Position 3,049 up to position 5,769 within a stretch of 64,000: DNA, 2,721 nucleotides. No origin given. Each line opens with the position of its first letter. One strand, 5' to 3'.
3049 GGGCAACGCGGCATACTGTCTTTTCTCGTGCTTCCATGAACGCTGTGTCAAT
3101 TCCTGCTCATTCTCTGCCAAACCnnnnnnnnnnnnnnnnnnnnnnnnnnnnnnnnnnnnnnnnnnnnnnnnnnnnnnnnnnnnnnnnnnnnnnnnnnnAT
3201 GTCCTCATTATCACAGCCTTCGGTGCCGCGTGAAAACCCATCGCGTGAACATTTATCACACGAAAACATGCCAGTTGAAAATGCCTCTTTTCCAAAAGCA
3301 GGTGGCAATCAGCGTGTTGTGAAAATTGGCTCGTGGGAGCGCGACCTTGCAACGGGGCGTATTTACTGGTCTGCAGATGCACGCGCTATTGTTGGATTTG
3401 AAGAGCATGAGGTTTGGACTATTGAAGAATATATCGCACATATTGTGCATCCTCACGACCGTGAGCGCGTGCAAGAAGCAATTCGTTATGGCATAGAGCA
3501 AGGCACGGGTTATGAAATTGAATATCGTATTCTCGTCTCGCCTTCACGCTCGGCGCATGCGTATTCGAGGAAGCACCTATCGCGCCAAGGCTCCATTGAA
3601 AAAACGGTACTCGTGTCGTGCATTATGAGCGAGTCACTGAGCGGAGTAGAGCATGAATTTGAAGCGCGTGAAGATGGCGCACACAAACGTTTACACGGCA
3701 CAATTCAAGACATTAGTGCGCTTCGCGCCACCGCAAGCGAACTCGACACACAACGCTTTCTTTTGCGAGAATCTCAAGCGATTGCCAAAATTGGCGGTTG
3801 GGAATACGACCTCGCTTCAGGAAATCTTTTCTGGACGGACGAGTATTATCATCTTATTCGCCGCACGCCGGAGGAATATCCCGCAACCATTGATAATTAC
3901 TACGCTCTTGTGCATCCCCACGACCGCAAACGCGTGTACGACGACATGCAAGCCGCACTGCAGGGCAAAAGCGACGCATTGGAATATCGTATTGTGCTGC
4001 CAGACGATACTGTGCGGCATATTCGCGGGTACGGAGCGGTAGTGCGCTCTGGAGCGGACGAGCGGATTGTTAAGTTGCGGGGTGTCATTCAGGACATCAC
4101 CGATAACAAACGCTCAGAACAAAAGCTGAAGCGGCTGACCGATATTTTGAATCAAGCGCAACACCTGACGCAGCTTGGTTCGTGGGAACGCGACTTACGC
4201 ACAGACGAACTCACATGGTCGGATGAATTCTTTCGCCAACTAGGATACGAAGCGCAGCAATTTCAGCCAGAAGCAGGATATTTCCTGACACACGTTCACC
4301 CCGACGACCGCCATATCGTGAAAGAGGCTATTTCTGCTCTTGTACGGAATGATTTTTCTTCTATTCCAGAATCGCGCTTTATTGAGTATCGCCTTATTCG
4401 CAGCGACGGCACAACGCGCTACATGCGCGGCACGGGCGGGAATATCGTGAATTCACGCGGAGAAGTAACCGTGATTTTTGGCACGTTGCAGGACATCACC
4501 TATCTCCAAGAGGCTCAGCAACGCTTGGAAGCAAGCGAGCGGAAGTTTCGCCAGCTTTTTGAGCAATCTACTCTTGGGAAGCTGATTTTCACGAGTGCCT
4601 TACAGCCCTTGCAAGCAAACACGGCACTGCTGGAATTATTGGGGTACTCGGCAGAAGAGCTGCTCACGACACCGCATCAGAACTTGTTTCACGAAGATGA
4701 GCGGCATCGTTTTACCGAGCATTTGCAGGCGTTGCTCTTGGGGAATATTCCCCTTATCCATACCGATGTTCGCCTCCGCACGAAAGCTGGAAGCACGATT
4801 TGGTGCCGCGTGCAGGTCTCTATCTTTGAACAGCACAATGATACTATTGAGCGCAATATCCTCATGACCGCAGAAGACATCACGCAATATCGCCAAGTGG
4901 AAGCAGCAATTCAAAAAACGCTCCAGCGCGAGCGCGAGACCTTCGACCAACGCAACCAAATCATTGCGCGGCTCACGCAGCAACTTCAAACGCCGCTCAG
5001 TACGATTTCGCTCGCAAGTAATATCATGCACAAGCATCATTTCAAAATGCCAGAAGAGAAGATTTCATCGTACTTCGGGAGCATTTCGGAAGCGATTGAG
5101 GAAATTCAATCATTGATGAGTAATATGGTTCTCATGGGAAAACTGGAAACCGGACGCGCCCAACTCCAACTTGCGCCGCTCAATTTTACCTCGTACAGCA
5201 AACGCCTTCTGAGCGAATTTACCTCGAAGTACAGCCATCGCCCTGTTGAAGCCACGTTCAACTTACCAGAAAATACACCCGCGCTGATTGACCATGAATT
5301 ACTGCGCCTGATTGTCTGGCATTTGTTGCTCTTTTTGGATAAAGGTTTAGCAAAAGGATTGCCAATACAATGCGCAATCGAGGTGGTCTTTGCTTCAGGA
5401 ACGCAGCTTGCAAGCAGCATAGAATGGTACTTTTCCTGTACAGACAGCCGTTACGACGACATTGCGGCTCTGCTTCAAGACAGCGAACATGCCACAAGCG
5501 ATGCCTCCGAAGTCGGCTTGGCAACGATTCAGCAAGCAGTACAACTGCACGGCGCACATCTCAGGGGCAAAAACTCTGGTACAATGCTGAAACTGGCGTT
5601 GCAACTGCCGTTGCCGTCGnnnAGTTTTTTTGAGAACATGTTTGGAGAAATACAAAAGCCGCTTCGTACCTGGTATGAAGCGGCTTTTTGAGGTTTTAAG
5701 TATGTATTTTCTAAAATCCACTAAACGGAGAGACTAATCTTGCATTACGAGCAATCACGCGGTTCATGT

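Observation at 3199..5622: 832-aa multi-PAS pseudo-histidine kinase (phospho-acceptor His replaced by Gln, ATP-lid motifs absent)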

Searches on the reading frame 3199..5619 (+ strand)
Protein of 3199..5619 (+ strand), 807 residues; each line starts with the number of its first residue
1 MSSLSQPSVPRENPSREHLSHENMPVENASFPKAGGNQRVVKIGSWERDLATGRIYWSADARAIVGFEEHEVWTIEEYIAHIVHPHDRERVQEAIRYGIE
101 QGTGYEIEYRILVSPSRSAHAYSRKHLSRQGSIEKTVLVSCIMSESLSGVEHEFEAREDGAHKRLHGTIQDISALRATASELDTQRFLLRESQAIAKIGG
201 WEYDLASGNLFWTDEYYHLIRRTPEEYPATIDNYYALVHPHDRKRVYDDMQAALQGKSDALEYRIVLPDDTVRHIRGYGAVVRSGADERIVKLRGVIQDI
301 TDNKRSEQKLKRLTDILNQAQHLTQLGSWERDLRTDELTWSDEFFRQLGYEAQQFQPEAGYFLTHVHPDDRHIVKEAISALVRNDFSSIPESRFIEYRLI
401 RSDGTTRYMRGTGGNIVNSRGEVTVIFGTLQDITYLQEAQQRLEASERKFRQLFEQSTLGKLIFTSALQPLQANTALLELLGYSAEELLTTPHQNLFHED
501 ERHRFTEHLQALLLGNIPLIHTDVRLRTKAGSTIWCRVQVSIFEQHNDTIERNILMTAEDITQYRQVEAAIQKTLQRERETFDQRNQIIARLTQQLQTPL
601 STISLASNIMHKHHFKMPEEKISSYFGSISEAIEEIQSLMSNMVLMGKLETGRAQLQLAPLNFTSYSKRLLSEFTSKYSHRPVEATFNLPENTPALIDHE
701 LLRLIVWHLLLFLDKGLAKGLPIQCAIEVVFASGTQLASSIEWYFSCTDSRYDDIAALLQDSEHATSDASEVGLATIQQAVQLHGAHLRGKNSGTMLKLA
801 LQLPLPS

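Call 5: search_protein_families(library=pfam, proteins=[window:3199-5619:+], max_evalue=1)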
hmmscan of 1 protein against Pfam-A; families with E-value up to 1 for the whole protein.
window:3199-5619:+ (807 aa): 10 families
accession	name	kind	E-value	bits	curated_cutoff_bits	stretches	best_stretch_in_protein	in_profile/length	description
PF08447.18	PAS_3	-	3.9e-51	171.7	25.6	4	210-297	2-89/89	PAS fold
PF00989.32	PAS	-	7.3e-22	78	22.6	3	450-561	3-113/113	PAS fold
PF13426.13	PAS_9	-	1.6e-16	60.9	27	2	471-563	14-103/103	PAS domain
PF08448.16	PAS_4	-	1e-07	32.6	23.1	1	454-565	1-109/110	PAS fold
PF14598.12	PAS_11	-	1.7e-07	31.7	25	2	76-130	34-88/109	PAS domain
PF00512.31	HisKA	-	4.2e-06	27.1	26.9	1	584-652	1-66/66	His Kinase A (phospho-acceptor) domain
PF25267.1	TANGO6_N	-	2.4e-05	24.1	27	1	414-513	154-251/300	TANGO6 N-terminal domain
PF13188.13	PAS_8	-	0.0048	17.2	21.8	1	449-497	2-50/65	PAS domain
PF04961.17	FTCD_C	-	0.11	12.7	24.5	1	542-611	56-125/182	Formiminotransferase-cyclodeaminase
PF21813.2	DUF6882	-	0.47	10.7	23.9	0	180-214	9-43/142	Family of unknown function (DUF6882)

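Call 8: find_homologous_proteins(query=window:3199-5619:+)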
Query window:3199-5619:+ (807 aa): 2529 proteins with E <= 0.001 among 8000 candidates; the best 120 are listed.
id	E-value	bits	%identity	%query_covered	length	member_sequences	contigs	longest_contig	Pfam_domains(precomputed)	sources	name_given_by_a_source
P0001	0.0e+0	1816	100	100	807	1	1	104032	PF08447.19,PF13426.14,PF08448.17,PF00512.32,PF00989.32,PF14598.13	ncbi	-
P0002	0.0e+0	1350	77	98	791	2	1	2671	PF08447.19,PF13426.14,PF08448.17,PF00512.32,PF00989.32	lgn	-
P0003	2.3e-283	960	58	95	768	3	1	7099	PF08447.19,PF13426.14,PF13188.14,PF08448.17,PF00512.32,PF00989.32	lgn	-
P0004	4.4e-260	883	55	95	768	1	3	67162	PF08447.19,PF13426.14,PF13188.14,PF08448.17,PF00512.32,PF00989.32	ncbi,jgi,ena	jgi:PAS domain S-box-containing protein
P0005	6.0e-119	417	29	60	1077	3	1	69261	PF08447.19,PF13426.14,PF05373.18,PF08448.17,PF02518.32,PF00512.32,PF00989.32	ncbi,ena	-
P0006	2.0e-110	388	30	53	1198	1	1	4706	PF08447.19,PF13426.14,PF13188.14,PF08448.17,PF02518.32,PF00512.32,PF00989.32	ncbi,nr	ncbi:MAG TPA: PAS domain-containing protein [Stellaceae bacterium]|nr:PAS domain-containing protein 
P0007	3.5e-106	374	28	56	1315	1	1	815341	PF00672.31,PF08447.19,PF13426.14,PF08448.17,PF02518.32,PF00512.32,PF00989.32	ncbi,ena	-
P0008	1.6e-98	349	27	53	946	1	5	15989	PF08447.19,PF13426.14,PF08448.17,PF02518.32,PF00512.32,PF00989.32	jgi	jgi:PAS domain S-box-containing protein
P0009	2.0e-96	342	29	53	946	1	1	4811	PF08447.19,PF13426.14,PF08448.17,PF02518.32,PF00512.32,PF00989.32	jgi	jgi:PAS domain S-box-containing protein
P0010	1.6e-95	339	29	53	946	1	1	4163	PF08447.19,PF13426.14,PF08448.17,PF02518.32,PF00512.32,PF00989.32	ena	-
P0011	6.2e-93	331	29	51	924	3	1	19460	PF08447.19,PF13426.14,PF08448.17,PF00989.32,PF14598.13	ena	-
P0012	3.0e-88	315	24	93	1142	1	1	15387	PF08447.19,PF13426.14,PF08448.17,PF02518.32,PF00512.32,PF00989.32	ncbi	-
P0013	2.1e-84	302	27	70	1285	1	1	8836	PF08447.19,PF13426.14,PF13185.13,PF00158.33,PF25601.2,PF01590.33,PF08448.17,PF00004.36,PF00989.32,PF14532.13,PF07728.21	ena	-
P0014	8.3e-83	297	29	49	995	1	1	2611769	PF08447.19,PF13426.14,PF13188.14,PF08448.17,PF00989.32,PF00990.27,PF14598.13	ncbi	-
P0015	2.3e-82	296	29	40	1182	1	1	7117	PF13596.13,PF08447.19,PF13426.14,PF13188.14,PF12860.14,PF08448.17,PF00989.32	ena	-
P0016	1.4e-81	293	29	49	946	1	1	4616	PF08447.19,PF13426.14,PF08448.17,PF02518.32,PF00512.32,PF00989.32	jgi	jgi:PAS domain S-box-containing protein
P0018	4.7e-81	291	30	51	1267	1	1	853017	PF08447.19,PF13426.14,PF13188.14,PF08448.17,PF02518.32,PF00512.32,PF00989.32,PF00072.31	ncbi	-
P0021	3.3e-79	285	28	52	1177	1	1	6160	PF08447.19,PF13426.14,PF07495.20,PF08448.17,PF02518.32,PF00512.32,PF00989.32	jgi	jgi:PAS domain S-box-containing protein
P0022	1.9e-73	266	24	70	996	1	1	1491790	PF08447.19,PF13426.14,PF08448.17,PF02518.32,PF00989.32,PF14598.13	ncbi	-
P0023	9.7e-72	261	29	50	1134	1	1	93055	PF08447.19,PF13426.14,PF13188.14,PF08448.17,PF02518.32,PF00512.32,PF00989.32,PF00072.31,PF14598.13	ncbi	-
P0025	4.3e-71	258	28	53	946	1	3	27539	PF08447.19,PF13426.14,PF08448.17,PF02518.32,PF00512.32,PF00989.32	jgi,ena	-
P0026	1.2e-70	257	26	67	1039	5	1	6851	PF08447.19,PF13426.14,PF13188.14,PF08448.17,PF02518.32,PF00512.32,PF00989.32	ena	-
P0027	5.7e-70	255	31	50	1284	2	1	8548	PF08447.19,PF13426.14,PF13188.14,PF08448.17,PF02518.32,PF00512.32,PF00989.32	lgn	-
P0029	1.2e-67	247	29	52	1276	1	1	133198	PF08447.19,PF13426.14,PF13188.14,PF08448.17,PF02518.32,PF00512.32,PF00989.32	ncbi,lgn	-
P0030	1.9e-67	246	27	71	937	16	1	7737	PF08447.19,PF13426.14,PF08448.17,PF02518.32,PF00512.32,PF00989.32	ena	-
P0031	2.0e-66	243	27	57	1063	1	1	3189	PF08447.19,PF13426.14,PF13188.14,PF08448.17,PF00512.32,PF00989.32,PF14598.13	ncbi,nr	ncbi:MAG TPA: PAS domain-containing protein, partial [Bacteroidales bacterium]|nr:PAS domain-contain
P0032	4.0e-65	239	30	49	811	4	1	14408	PF08447.19,PF13426.14,PF08448.17,PF02518.32,PF00512.32,PF00989.32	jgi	-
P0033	5.5e-65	238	33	35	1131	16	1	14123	PF08447.19,PF13426.14,PF13188.14,PF12860.14,PF08448.17,PF02518.32,PF00512.32,PF00989.32,PF00072.31,PF14598.13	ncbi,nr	ncbi:MAG: PAS domain S-box protein, partial [Rhodospirillaceae bacterium]|nr:PAS domain S-box protei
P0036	7.4e-63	231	25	67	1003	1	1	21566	PF08447.19,PF13426.14,PF13188.14,PF07730.20,PF08448.17,PF02518.32,PF00989.32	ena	-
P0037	9.8e-63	231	28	42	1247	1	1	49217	PF08447.19,PF13426.14,PF13188.14,PF08448.17,PF02518.32,PF00512.32,PF00989.32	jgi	jgi:PAS domain S-box-containing protein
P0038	2.3e-62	230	37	32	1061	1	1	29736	PF08447.19,PF13426.14,PF13188.14,PF24820.2,PF08448.17,PF02518.32,PF00512.32,PF00989.32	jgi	jgi:PAS domain S-box-containing protein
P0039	3.9e-62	229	35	38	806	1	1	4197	PF08447.19,PF13426.14,PF13188.14,PF08448.17,PF02518.32,PF00512.32,PF00989.32,PF00072.31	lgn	-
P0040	7.3e-62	228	26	49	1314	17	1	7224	PF08447.19,PF13426.14,PF13188.14,PF08448.17,PF02518.32,PF00512.32,PF00989.32,PF14598.13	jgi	jgi:PAS domain S-box-containing protein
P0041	1.2e-61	227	26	56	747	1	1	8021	PF08447.19,PF13426.14,PF07730.20,PF08448.17,PF02518.32,PF00989.32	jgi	jgi:PAS domain S-box-containing protein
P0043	6.9e-61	225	26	48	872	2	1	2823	PF08447.19,PF13426.14,PF13188.14,PF08448.17,PF02518.32,PF00512.32,PF00989.32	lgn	-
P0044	6.9e-61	225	26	55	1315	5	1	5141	PF08447.19,PF13426.14,PF08448.17,PF02518.32,PF00512.32,PF00989.32,PF00072.31,PF14598.13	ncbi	-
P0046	1.1e-60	224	29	53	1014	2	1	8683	PF08447.19,PF13426.14,PF08448.17,PF02518.32,PF17149.10,PF00989.32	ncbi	-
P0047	1.3e-60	224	32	33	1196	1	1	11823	PF08447.19,PF13426.14,PF13188.14,PF08448.17,PF02518.32,PF00512.32,PF00989.32,PF00072.31,PF14598.13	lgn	-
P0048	2.3e-60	223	30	40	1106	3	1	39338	PF08447.19,PF13426.14,PF13188.14,PF08448.17,PF02518.32,PF00512.32,PF00989.32,PF14501.13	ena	-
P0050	4.7e-60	222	26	66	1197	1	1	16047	PF08447.19,PF13426.14,PF13185.13,PF01590.33,PF08448.17,PF02518.32,PF13492.13,PF00512.32,PF00989.32,PF00072.31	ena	-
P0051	7.3e-60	221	28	50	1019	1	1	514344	PF08447.19,PF13426.14,PF13188.14,PF12860.14,PF24820.2,PF08448.17,PF02518.32,PF00512.32,PF00989.32,PF14598.13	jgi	jgi:PAS domain S-box-containing protein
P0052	1.2e-59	221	27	65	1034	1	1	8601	PF08447.19,PF13426.14,PF08448.17,PF02518.32,PF13493.12,PF00989.32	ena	-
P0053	1.6e-59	220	31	66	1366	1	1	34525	PF08447.19,PF13426.14,PF13188.14,PF00196.26,PF04545.23,PF08448.17,PF02518.32,PF00512.32,PF00989.32,PF08281.19,PF00072.31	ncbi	-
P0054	2.0e-59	220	29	53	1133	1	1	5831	PF08447.19,PF13426.14,PF13188.14,PF08448.17,PF02518.32,PF00512.32,PF00989.32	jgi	jgi:PAS domain S-box-containing protein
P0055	2.4e-59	220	25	52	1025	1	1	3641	PF08447.19,PF13426.14,PF08448.17,PF02518.32,PF00512.32,PF00989.32,PF14598.13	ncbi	ncbi:MAG: PAS domain-containing protein, partial [Flavisolibacter sp.]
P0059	3.7e-58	216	30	51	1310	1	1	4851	PF08447.19,PF13426.14,PF13188.14,PF08448.17,PF02518.32,PF00512.32,PF00989.32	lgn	-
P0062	8.8e-58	214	26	52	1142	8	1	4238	PF13596.13,PF08447.19,PF13426.14,PF13188.14,PF08448.17,PF02518.32,PF00512.32,PF00989.32,PF14598.13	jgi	jgi:PAS domain S-box-containing protein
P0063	1.1e-57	214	26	61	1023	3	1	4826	PF08447.19,PF13426.14,PF13188.14,PF08448.17,PF02518.32,PF00512.32,PF00989.32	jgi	jgi:PAS domain S-box-containing protein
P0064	1.8e-57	213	33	51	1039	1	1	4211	PF08447.19,PF13426.14,PF13188.14,PF08448.17,PF02518.32,PF00512.32,PF00989.32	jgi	jgi:PAS domain S-box-containing protein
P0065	2.0e-57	213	26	68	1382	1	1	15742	PF08447.19,PF13426.14,PF13188.14,PF07730.20,PF08448.17,PF02518.32,PF00989.32,PF14598.13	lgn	-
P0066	5.0e-57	212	28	50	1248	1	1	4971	PF08447.19,PF13426.14,PF13188.14,PF13581.13,PF07730.20,PF08448.17,PF02518.32,PF00989.32,PF14598.13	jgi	jgi:PAS domain S-box-containing protein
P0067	7.8e-57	211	25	57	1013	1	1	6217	PF08447.19,PF13426.14,PF03707.22,PF08448.17,PF02518.32,PF00512.32,PF00989.32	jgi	jgi:PAS domain S-box-containing protein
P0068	1.4e-56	210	26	62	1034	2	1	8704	PF08447.19,PF13426.14,PF08448.17,PF02518.32,PF13493.12,PF00989.32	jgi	jgi:PAS domain S-box-containing protein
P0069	3.9e-56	209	25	68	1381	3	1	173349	PF08447.19,PF13426.14,PF13188.14,PF24820.2,PF07730.20,PF08448.17,PF02518.32,PF00989.32,PF14598.13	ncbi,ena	-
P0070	6.1e-56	208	27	75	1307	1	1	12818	PF08447.19,PF13426.14,PF13188.14,PF08448.17,PF02518.32,PF00512.32,PF00989.32,PF00072.31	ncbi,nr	ncbi:MAG: PAS domain S-box protein [Candidatus Lambdaproteobacteria bacterium]|nr:PAS domain S-box p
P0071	6.9e-56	208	26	83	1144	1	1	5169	PF08447.19,PF13426.14,PF13188.14,PF08448.17,PF02518.32,PF00512.32,PF00989.32,PF14598.13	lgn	-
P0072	7.9e-56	208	27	54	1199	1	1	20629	PF08447.19,PF13426.14,PF13188.14,PF13185.13,PF01590.33,PF08448.17,PF02518.32,PF00512.32,PF00989.32,PF14598.13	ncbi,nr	ncbi:MAG: PAS domain S-box protein [Deltaproteobacteria bacterium]|nr:PAS domain S-box protein [Delt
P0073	1.1e-55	208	28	53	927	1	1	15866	PF08447.19,PF13426.14,PF08448.17,PF02518.32,PF00512.32,PF00989.32,PF00072.31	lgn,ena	-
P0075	7.9e-55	205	29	50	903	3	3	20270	PF08447.19,PF13426.14,PF13188.14,PF08448.17,PF02518.32,PF00512.32,PF00989.32,PF00072.31,PF14598.13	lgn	-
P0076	1.1e-54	204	30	52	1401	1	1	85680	PF08447.19,PF13426.14,PF13188.14,PF01339.23,PF08448.17,PF02518.32,PF00512.32,PF00989.32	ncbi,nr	ncbi:MAG: PAS domain S-box protein [Synechococcales bacterium]|nr:PAS domain S-box protein [Synechoc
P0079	2.2e-54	203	25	62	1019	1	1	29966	PF08447.19,PF13426.14,PF08448.17,PF02518.32,PF00512.32,PF00989.32,PF00072.31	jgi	jgi:PAS domain S-box-containing protein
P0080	2.7e-54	203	23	78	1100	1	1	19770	PF08447.19,PF13426.14,PF13188.14,PF08448.17,PF02518.32,PF00512.32,PF00989.32,PF21043.4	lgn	-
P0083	1.4e-53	201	27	51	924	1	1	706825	PF08447.19,PF13426.14,PF08448.17,PF02518.32,PF00512.32,PF00989.32,PF00072.31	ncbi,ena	-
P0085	2.8e-53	200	27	44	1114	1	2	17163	PF08447.19,PF13426.14,PF13188.14,PF12860.14,PF07730.20,PF08448.17,PF02518.32,PF13493.12,PF00989.32,PF14598.13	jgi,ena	-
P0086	2.8e-53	200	28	54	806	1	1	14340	PF08447.19,PF13426.14,PF13188.14,PF08448.17,PF00512.32,PF00989.32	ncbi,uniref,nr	ncbi:PAS domain S-box protein [Meiothermus sp. CFH 77666]|uniref:PAS domain-containing sensor histid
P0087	4.5e-53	199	25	69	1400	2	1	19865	PF08447.19,PF13426.14,PF13188.14,PF08448.17,PF02518.32,PF00512.32,PF00989.32,PF14598.13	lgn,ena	-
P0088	8.2e-53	198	24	69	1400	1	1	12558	PF08447.19,PF13426.14,PF13188.14,PF08448.17,PF02518.32,PF00512.32,PF00989.32,PF00072.31,PF14598.13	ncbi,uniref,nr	ncbi:PAS domain S-box protein [candidate division KSB3 bacterium]|uniref:histidine kinase n=1 Tax=ca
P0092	1.5e-51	194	25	50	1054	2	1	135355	PF08447.19,PF13426.14,PF08448.17,PF02518.32,PF00512.32,PF13493.12,PF00989.32,PF14598.13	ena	-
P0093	1.5e-51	194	27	50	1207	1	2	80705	PF08447.19,PF13426.14,PF13188.14,PF14417.13,PF08448.17,PF02518.32,PF00512.32,PF00989.32,PF14598.13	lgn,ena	-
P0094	1.8e-51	194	24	66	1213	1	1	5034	PF08447.19,PF13426.14,PF13188.14,PF08448.17,PF02518.32,PF00512.32,PF13493.12,PF00989.32,PF00072.31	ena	-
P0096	2.0e-51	193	29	41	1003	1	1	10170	PF08447.19,PF13426.14,PF13188.14,PF24820.2,PF13581.13,PF08448.17,PF02518.32,PF00989.32,PF07536.21,PF14598.13,PF07568.19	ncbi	-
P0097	5.6e-51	192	28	52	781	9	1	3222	PF08447.19,PF13426.14,PF07730.20,PF08448.17,PF02518.32,PF00989.32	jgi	jgi:PAS domain S-box-containing protein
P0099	6.5e-51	192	31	31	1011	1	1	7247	PF08447.19,PF13426.14,PF13188.14,PF24820.2,PF13581.13,PF07730.20,PF08448.17,PF02518.32,PF00989.32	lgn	-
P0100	1.1e-50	191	29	52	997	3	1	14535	PF08447.19,PF13426.14,PF13188.14,PF08448.17,PF02518.32,PF00512.32,PF00989.32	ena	-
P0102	2.1e-50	190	31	35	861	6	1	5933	PF08447.19,PF13426.14,PF13188.14,PF07730.20,PF08448.17,PF02518.32,PF00989.32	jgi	jgi:PAS domain S-box-containing protein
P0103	3.0e-50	190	27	52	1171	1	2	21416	PF08447.19,PF13426.14,PF13188.14,PF08448.17,PF02518.32,PF00512.32,PF00989.32,PF14598.13,PF18915.6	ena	-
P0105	6.0e-50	189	24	94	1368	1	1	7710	PF08447.19,PF13426.14,PF13188.14,PF08448.17,PF02518.32,PF00512.32,PF00989.32,PF00072.31,PF01627.29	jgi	jgi:PAS domain S-box-containing protein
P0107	1.0e-49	188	29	68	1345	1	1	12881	PF08447.19,PF13426.14,PF13188.14,PF07730.20,PF08448.17,PF02518.32,PF00989.32,PF03924.20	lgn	-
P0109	2.2e-49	187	25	64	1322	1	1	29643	PF08447.19,PF13426.14,PF13188.14,PF12860.14,PF08448.17,PF02518.32,PF00512.32,PF00989.32,PF00072.31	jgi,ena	-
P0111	2.7e-49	186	25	59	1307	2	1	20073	PF08447.19,PF13426.14,PF13188.14,PF07730.20,PF08448.17,PF02518.32,PF00989.32,PF14598.13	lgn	-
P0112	6.7e-49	185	27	47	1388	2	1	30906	PF08447.19,PF13426.14,PF13188.14,PF07730.20,PF08448.17,PF02518.32,PF00989.32,PF14598.13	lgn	-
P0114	7.5e-49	185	28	55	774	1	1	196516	PF08447.19,PF13426.14,PF08448.17,PF02518.32,PF00512.32,PF00989.32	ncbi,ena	-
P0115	8.1e-49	185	29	33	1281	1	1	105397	PF08447.19,PF13426.14,PF13188.14,PF13185.13,PF01590.33,PF08448.17,PF02518.32,PF00512.32,PF00989.32,PF00072.31,PF14598.13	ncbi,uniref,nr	ncbi:PAS domain-containing protein [Methylophaga muralis]|uniref:PAS domain-containing protein n=1 T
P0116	8.6e-49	185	29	33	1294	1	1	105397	PF08447.19,PF13426.14,PF13188.14,PF13185.13,PF01590.33,PF08448.17,PF02518.32,PF00512.32,PF00989.32,PF00072.31,PF14598.13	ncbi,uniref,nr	ncbi:Blue-light-activated protein [Methylophaga muralis]|uniref:histidine kinase n=1 Tax=Methylophag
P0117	8.7e-49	185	26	55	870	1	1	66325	PF08447.19,PF13426.14,PF13188.14,PF08448.17,PF02518.32,PF00512.32,PF00989.32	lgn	-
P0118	9.0e-49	185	24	75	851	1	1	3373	PF08447.19,PF13426.14,PF13188.14,PF12860.14,PF08448.17,PF02518.32,PF00512.32,PF00989.32,PF14598.13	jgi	jgi:PAS domain S-box-containing protein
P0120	1.1e-48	184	27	62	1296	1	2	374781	PF00672.31,PF08447.19,PF13426.14,PF13188.14,PF02743.25,PF08448.17,PF02518.32,PF00512.32,PF00989.32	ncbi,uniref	ncbi:PAS domain S-box protein [Leptolyngbya sp. AN03gr2]|uniref:PAS domain S-box protein n=1 Tax=unc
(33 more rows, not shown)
